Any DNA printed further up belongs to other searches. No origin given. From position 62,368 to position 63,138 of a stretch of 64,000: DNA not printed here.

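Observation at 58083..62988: Translationally coupled three-gene operon (anchored small protein, then HExxH protease, then double beta-propeller) forming an uncharacterised cell-surface module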

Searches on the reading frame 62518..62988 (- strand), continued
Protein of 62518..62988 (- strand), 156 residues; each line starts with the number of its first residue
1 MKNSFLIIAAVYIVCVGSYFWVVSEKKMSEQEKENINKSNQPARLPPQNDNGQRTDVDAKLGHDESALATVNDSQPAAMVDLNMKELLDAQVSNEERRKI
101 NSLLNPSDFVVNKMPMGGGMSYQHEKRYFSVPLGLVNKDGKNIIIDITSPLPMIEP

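Call 81: search_protein_families(library=ncbifam, alignment_id=A5, max_evalue=0.05)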
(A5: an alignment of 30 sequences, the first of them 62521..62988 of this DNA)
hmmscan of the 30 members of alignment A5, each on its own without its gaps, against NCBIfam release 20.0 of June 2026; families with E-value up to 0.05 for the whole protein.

A. member 1, window:62521-62988:- (156 aa): 0 families

B. families by the number of members that match (of 30 scanned): 23 families
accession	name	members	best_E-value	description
NF047450.1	post-PEP-CTERM_1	12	6e-10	post-PEP-CTERM-1 domain-containing protein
NF042931.1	SAG1386_EF1546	2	0.0067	SAG1386/EF1546 family surface-associated protein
NF007454.0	PRK10019.1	1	0.00069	nickel/cobalt efflux transporter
NF033827.1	CDF_efflux_DmeF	1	0.00094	CDF family Co(II)/Ni(II) efflux transporter DmeF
TIGR02115.1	potass_kdpF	1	0.0036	K(+)-transporting ATPase subunit F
NF052435.1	BamI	1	0.0044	biofilm-associated metzincin protease inhibitor BamI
NF007276.0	PRK09733.1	1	0.0056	fimbrial-like protein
NF004674.0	PRK06018.1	1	0.0093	long-chain-fatty-acid--CoA ligase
NF005426.0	PRK07008.1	1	0.012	3-(methylthio)propionyl-CoA ligase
TIGR00270.2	TIGR00270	1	0.013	multiprotein bridging factor aMBF1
NF052429.1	LpqS_Mycobact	1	0.013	putative copper homeostasis (lipo)protein LpqS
TIGR00739.1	yajC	1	0.015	preprotein translocase subunit YajC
TIGR04429.1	Phr_nterm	1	0.019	Phr family secreted Rap phosphatase inhibitor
NF047550.1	LIC_12071_fam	1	0.02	LIC_12071 family protein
TIGR03593.1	yidC_nterm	1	0.024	membrane protein insertase YidC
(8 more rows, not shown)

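Call 82: search_protein_families(library=ncbifam, proteins=[P0097], max_evalue=1)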
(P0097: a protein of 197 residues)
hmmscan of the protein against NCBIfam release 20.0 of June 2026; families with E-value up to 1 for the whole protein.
P0097 (197 aa): 6 families
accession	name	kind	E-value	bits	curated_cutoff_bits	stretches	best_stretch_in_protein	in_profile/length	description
NF042931.1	SAG1386_EF1546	equivalog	0.0073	16.4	80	1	3-101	17-118/158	SAG1386/EF1546 family surface-associated protein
NF043060.1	MAP_0585_fam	equivalog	0.028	14.4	170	1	52-129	40-193/319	MAP_0585 family protein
NF007083.1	PRK09537.1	equivalog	0.057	12.5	550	1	58-137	100-178/425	pyrrolysine--tRNA(Pyl) ligase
NF037978.1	T2SS_GspB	equivalog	0.06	13.7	100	1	52-145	35-125/179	type II secretion system assembly factor GspB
NF052606.1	T4PiliAsmPilCMyx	equivalog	0.086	11.6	700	1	2-39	172-209/419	type IV pilus assembly protein PilC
NF006361.0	PRK08581.1-3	equivalog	0.2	10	839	1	38-104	31-97/652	amidase domain-containing protein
